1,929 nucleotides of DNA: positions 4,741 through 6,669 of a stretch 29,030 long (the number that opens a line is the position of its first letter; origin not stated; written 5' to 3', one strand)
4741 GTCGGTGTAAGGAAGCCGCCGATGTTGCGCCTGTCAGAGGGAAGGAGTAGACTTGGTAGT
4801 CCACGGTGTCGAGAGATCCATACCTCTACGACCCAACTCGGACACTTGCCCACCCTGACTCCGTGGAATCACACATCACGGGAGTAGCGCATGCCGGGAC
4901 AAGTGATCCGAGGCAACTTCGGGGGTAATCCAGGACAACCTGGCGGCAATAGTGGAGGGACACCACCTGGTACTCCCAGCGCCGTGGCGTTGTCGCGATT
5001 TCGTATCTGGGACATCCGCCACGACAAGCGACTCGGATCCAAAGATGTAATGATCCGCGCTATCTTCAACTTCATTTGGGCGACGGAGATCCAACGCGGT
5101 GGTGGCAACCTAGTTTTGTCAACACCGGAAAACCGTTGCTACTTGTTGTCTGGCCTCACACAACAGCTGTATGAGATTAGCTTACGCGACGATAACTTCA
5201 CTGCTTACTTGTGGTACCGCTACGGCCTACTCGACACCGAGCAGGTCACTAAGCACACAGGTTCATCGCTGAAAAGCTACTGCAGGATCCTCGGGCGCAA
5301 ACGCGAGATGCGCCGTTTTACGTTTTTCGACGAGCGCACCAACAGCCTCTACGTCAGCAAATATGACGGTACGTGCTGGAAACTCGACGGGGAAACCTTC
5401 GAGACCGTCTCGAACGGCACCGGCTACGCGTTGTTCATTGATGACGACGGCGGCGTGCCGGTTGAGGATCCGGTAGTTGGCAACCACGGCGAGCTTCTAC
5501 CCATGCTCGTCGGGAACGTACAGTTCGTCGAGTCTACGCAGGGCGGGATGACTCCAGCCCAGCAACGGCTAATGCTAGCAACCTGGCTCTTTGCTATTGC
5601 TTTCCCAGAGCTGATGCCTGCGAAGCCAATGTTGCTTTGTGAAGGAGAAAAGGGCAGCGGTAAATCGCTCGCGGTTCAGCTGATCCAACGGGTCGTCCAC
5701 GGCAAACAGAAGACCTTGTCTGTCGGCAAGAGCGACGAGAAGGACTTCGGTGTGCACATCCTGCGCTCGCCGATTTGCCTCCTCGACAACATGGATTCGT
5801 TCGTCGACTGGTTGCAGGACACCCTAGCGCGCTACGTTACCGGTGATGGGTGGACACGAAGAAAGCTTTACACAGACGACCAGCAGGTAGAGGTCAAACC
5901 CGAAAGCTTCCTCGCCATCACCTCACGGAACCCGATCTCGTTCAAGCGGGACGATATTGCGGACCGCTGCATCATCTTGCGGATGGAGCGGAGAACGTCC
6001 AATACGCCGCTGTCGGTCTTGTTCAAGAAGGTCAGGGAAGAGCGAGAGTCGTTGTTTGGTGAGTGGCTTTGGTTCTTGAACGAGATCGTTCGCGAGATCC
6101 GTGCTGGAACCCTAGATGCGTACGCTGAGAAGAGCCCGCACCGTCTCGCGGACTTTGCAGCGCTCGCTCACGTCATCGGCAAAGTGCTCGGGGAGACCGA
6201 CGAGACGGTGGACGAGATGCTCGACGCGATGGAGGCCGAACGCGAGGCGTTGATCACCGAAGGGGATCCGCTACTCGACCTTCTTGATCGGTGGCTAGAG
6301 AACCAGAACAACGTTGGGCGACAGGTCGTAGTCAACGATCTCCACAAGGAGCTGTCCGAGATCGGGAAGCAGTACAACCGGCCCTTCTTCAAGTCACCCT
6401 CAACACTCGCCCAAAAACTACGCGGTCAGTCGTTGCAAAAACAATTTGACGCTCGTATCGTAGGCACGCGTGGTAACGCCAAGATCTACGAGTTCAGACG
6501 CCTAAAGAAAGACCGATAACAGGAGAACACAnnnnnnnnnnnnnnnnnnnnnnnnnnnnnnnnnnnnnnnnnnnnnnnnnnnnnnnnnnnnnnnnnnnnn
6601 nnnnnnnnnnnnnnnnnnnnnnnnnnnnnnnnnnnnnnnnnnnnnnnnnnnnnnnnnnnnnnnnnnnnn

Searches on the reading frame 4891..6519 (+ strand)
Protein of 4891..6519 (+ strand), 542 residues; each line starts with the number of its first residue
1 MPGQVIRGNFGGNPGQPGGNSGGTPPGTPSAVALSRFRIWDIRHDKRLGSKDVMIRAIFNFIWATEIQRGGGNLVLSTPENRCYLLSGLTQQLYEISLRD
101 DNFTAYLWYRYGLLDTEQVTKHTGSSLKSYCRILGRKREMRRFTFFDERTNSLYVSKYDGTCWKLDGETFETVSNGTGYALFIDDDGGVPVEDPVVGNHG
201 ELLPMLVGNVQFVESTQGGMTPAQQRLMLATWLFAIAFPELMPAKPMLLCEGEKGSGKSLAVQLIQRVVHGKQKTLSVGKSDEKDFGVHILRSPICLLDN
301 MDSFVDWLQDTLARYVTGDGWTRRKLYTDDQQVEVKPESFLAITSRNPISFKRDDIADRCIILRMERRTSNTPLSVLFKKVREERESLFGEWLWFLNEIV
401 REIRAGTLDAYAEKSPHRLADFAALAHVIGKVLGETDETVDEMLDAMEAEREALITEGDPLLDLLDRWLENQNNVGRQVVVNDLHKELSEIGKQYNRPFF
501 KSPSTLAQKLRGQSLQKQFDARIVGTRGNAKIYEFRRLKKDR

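Call 21: search_protein_families(library=phrogs, proteins=[window:4891-6519:+], max_evalue=0.001)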
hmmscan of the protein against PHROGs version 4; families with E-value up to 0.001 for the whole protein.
window:4891-6519:+ (542 aa): 1 family
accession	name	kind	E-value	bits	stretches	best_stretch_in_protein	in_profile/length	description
phrog_47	-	DNA, RNA and nucleotide metabolism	5e-05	23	1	217-369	563-715/947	DNA primase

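Call 34: search_protein_families(library=pfam, proteins=[window:4891-6519:+], max_evalue=0.001)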
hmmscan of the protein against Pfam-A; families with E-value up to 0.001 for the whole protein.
window:4891-6519:+ (542 aa): 0 families
